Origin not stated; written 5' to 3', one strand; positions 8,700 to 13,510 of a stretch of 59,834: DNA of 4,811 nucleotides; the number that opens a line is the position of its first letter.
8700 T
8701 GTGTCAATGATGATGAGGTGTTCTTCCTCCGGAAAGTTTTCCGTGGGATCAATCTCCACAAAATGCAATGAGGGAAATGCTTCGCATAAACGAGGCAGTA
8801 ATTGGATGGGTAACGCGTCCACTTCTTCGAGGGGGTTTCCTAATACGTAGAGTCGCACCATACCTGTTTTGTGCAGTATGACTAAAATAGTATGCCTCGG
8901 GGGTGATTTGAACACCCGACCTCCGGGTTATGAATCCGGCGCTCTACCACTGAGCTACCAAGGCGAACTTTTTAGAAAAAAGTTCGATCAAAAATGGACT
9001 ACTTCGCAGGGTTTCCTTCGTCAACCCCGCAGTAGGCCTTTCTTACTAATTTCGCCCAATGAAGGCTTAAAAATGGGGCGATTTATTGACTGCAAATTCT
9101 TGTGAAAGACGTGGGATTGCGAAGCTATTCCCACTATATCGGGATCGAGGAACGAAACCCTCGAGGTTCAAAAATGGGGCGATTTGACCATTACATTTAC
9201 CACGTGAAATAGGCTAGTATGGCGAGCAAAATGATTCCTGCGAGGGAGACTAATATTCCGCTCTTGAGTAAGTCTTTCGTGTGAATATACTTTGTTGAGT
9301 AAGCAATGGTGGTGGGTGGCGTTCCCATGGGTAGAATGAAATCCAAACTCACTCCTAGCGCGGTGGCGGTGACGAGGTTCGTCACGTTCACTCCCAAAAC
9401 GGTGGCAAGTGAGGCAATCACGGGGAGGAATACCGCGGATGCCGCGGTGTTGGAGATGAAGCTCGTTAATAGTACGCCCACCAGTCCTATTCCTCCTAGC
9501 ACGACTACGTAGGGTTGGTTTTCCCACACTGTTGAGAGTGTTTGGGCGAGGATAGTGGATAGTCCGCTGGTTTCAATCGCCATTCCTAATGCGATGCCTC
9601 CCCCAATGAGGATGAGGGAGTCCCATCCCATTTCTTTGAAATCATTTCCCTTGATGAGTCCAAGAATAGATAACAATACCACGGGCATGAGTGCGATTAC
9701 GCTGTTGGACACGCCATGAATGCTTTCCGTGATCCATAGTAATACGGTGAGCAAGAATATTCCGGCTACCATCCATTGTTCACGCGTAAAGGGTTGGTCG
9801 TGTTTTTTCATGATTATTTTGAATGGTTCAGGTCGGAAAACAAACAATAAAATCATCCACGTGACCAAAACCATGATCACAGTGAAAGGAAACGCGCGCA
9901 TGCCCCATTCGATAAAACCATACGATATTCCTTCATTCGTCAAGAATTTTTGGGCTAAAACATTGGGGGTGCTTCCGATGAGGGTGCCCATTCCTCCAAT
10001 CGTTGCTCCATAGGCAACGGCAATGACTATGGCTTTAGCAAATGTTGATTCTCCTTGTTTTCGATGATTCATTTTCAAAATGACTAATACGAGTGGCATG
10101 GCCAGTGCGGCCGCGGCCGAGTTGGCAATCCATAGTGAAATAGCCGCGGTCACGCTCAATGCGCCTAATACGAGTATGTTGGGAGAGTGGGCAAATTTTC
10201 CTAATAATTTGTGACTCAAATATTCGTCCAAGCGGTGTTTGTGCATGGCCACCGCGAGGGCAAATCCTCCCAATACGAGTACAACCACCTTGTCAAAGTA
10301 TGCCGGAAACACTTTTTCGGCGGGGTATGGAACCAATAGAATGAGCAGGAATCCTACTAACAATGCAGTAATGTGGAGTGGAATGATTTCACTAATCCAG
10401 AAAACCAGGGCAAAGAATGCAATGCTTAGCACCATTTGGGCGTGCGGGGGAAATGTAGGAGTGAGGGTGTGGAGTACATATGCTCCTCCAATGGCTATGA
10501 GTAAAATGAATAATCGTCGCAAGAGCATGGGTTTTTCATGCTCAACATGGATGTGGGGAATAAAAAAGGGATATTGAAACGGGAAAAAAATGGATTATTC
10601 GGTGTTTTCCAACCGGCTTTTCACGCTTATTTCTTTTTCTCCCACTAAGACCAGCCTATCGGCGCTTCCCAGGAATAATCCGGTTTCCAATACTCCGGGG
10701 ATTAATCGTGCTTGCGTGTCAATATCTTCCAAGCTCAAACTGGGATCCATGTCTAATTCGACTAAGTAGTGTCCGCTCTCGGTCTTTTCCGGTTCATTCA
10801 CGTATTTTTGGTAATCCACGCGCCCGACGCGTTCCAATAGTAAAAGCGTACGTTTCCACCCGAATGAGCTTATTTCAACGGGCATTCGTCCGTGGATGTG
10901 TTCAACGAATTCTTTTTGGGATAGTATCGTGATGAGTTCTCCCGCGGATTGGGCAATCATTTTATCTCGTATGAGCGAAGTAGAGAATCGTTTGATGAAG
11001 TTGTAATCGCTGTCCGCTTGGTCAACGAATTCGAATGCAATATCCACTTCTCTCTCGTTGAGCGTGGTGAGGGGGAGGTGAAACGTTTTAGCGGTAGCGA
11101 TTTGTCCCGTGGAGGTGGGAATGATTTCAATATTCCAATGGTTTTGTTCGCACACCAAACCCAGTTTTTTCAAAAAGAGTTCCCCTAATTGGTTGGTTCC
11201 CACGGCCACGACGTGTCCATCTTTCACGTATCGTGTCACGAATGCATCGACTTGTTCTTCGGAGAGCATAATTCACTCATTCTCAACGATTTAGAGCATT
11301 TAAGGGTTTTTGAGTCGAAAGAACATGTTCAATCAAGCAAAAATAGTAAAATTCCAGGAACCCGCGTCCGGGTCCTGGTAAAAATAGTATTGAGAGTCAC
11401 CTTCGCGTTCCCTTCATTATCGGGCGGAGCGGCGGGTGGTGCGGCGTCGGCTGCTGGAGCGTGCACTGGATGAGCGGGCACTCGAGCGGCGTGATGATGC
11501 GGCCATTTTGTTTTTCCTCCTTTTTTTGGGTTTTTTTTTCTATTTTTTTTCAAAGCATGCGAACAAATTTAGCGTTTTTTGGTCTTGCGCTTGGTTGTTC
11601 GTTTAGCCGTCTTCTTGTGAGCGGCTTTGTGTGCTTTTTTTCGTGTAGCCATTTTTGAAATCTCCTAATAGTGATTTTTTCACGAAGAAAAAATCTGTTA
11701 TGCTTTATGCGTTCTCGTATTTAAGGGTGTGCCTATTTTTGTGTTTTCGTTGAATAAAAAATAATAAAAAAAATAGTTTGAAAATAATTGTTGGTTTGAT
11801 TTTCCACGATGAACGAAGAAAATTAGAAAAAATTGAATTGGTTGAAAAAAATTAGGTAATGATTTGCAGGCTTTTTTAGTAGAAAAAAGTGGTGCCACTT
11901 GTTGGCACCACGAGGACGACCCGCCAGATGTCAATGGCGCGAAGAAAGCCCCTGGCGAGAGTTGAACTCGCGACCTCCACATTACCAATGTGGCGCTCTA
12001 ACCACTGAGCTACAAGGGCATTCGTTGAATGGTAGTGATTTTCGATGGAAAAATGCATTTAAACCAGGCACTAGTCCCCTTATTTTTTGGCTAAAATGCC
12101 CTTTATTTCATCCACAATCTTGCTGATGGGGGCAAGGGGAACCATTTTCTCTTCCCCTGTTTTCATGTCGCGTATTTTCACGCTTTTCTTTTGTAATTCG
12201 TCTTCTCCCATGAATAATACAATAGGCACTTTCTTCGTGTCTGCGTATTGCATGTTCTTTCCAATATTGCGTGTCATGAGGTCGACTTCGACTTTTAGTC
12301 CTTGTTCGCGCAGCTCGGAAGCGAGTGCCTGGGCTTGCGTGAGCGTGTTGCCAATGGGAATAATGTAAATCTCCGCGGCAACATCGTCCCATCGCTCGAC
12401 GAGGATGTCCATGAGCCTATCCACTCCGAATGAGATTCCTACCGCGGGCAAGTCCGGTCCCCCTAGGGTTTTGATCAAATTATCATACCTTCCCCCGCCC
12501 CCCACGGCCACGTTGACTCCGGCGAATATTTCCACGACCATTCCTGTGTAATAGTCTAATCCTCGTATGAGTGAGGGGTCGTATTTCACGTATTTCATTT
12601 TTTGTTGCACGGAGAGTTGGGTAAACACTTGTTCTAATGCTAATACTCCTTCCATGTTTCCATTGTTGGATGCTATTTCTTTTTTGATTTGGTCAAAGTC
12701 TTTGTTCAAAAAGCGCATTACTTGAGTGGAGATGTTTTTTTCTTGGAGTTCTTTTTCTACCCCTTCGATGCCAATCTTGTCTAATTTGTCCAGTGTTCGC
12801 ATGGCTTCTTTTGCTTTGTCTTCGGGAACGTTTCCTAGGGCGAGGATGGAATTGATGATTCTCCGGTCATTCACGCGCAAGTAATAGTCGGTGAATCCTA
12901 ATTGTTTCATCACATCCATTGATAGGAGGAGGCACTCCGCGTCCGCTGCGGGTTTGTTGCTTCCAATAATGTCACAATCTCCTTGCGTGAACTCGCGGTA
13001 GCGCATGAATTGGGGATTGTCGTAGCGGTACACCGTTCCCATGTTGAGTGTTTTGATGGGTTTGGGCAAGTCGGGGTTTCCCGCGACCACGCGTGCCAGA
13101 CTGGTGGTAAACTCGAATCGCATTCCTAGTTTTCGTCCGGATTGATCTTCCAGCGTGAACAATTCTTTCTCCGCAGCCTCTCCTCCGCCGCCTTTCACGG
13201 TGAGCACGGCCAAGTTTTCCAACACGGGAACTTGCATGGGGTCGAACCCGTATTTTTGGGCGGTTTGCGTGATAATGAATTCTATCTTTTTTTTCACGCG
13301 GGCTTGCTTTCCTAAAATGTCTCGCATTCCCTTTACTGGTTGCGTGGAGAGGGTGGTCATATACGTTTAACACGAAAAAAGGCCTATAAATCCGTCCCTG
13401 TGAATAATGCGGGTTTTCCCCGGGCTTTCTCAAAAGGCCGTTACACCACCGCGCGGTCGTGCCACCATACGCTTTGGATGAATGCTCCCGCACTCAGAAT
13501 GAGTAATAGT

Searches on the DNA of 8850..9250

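Call 75: search_rna_families(source=window, start=8850, end=9250, threshold=evalue, max_evalue=1)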
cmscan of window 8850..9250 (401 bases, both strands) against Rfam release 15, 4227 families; matches with E-value up to 1: 2.
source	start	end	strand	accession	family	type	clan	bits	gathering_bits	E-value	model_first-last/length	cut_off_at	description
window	8893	8964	-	RF00005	tRNA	Gene; tRNA;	CL00001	69.9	29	2e-15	1-71/71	no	tRNA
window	8892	8964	+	RF04354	Plastid-ycf2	Cis-reg;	-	32.9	65.7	3.6e-05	1-75/75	no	Plastid-ycf2 5UTR RNA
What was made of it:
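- On Any Rfam family: Nothing was found at 8850-9250 with relaxed thresholds (call 75).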

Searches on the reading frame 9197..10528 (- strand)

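Call 71: search_protein_families(library=pfam, proteins=[window:9197-10528:-], max_evalue=0.001)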
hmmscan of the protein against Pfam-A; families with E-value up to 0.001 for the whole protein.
window:9197-10528:- (443 aa): 2 families
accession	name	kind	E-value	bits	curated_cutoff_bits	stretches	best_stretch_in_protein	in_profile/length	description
PF03600.22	CitMHS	-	9.8e-53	179.8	31.9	2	41-392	1-336/336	Citrate transporter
PF00939.25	Na_sulph_symp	-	1.1e-51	176.8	27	1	8-443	8-466/472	Sodium:sulfate symporter transmembrane region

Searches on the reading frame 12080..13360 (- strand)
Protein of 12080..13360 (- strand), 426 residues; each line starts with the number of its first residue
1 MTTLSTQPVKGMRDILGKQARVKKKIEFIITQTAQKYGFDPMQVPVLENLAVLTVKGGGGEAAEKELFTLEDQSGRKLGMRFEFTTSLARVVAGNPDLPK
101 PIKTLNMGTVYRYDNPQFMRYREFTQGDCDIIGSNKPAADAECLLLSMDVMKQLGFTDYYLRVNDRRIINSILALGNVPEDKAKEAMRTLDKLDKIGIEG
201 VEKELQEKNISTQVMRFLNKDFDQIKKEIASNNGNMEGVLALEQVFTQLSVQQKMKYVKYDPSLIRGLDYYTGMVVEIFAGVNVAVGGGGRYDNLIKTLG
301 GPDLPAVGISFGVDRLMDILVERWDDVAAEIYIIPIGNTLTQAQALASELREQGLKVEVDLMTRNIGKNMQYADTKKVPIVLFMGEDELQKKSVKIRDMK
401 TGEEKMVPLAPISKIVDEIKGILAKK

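Call 37: find_homologous_proteins(query=window:12080-13360:-, max_evalue=1e-60)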
Query window:12080-13360:- (426 aa): 1210 proteins with E <= 1e-60 among 8000 candidates; the best 120 are listed.
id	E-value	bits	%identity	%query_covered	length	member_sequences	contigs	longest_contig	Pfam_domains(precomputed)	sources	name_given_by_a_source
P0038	1.6e-275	932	100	100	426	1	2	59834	PF13393.12,PF03129.26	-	-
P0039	1.9e-252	856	90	100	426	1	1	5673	PF13393.12,PF03129.26,PF00587.31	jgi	jgi:histidyl-tRNA synthetase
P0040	5.6e-237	805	85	99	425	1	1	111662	PF13393.12,PF03129.26,PF00587.31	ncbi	-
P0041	8.0e-237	804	85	99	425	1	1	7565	PF13393.12,PF03129.26,PF00587.31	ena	-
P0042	2.9e-236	802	85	99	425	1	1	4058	PF13393.12,PF03129.26,PF00587.31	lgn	-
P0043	8.8e-236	801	84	99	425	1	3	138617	PF13393.12,PF03129.26,PF00587.31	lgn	-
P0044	1.2e-235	800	84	99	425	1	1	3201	PF13393.12,PF03129.26,PF00587.31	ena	-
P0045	2.2e-232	790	83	99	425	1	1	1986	PF13393.12,PF03129.26,PF00587.31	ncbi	-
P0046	2.7e-228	776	80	100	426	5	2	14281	PF13393.12,PF03129.26,PF00587.31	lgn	-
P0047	4.9e-226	769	80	99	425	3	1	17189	PF13393.12,PF03129.26,PF00587.31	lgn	-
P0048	2.4e-221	753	78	100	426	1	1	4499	PF13393.12,PF03129.26,PF00587.31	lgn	-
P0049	2.0e-208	711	74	100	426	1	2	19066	PF13393.12,PF03129.26,PF00587.31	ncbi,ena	-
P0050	2.2e-194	664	68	100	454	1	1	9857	PF13393.12,PF03129.26,PF01409.26,PF00587.31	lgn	-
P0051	5.2e-186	637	65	100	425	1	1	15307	PF13393.12,PF03129.26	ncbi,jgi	jgi:histidyl-tRNA synthetase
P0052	9.8e-186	636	65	99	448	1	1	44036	PF13393.12,PF03129.26,PF01409.26,PF00587.31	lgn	-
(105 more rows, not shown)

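Call 38: find_encoding_contigs(protein=P0040, flank=10000, max_places=1)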
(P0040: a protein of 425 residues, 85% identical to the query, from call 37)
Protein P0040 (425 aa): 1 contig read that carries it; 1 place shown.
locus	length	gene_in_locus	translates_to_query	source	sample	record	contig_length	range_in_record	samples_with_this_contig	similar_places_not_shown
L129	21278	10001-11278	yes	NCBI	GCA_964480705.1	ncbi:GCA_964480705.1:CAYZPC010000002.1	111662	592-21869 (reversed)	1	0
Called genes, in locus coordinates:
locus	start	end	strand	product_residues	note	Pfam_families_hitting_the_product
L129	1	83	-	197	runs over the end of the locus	-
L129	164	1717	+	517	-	-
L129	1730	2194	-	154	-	-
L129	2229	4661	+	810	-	PF03104:DNA_pol_B_exo1, PF13482:RNase_H_2, PF00136:DNA_pol_B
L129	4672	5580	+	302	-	PF00557:Peptidase_M24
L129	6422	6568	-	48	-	-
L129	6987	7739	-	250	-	-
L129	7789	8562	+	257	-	PF17159:MASE3 (weak)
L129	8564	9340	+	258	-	-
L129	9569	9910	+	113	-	-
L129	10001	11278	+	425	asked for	PF13393:tRNA-synt_His, PF00587:tRNA-synt_2b (weak), PF03129:HGTP_anticodon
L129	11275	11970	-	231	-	-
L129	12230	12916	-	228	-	-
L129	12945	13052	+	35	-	-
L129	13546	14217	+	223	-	PF06026:Rib_5-P_isom_A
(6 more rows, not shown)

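Call 39: find_encoding_contigs(protein=P0043, flank=10000, max_places=1)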
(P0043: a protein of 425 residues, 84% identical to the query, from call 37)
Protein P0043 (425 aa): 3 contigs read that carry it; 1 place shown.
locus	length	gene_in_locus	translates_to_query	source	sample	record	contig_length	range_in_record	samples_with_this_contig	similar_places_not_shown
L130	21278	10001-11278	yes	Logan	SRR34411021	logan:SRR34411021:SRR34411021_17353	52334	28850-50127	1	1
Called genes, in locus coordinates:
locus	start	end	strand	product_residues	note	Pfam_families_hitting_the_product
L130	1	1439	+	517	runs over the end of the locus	-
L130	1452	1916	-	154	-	-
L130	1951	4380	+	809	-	PF03104:DNA_pol_B_exo1, PF13482:RNase_H_2, PF00136:DNA_pol_B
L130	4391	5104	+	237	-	PF00702:Hydrolase, PF12710:HAD, PF13419:HAD_2, PF13242:Hydrolase_like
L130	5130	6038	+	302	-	PF00557:Peptidase_M24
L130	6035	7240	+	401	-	-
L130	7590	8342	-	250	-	-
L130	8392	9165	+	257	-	PF17159:MASE3 (weak)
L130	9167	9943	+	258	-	-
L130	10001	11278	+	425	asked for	PF13393:tRNA-synt_His, PF00587:tRNA-synt_2b (weak), PF03129:HGTP_anticodon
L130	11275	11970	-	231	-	-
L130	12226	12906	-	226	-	-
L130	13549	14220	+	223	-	PF06026:Rib_5-P_isom_A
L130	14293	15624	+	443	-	PF00939:Na_sulph_symp, PF03600:CitMHS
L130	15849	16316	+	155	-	PF00160:Pro_isomerase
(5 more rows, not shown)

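Call 40: find_encoding_contigs(protein=P0049, flank=10000, max_places=1)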
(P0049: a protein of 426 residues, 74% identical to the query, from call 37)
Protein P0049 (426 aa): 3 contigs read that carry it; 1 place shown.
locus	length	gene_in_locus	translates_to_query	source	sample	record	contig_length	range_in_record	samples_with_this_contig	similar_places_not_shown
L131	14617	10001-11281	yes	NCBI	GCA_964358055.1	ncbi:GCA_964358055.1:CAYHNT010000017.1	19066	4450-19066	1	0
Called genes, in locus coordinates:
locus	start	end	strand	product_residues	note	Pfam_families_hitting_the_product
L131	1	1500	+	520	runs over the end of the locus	-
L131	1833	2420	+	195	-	PF00196:GerE (weak), PF13384:HTH_23 (faint)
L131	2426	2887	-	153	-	-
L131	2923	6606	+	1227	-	PF03104:DNA_pol_B_exo1, PF10108:DNA_pol_B_exo2 (weak), PF13482:RNase_H_2, PF00136:DNA_pol_B, PF14890:Intein_splicing, PF00136:DNA_pol_B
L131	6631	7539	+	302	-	PF00557:Peptidase_M24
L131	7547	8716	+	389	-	-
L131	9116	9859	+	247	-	-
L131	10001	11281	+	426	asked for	PF13393:tRNA-synt_His, PF00587:tRNA-synt_2b (weak), PF03129:HGTP_anticodon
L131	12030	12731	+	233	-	PF06026:Rib_5-P_isom_A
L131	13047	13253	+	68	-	-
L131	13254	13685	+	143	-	PF10130:PIN_2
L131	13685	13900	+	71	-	-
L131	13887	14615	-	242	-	?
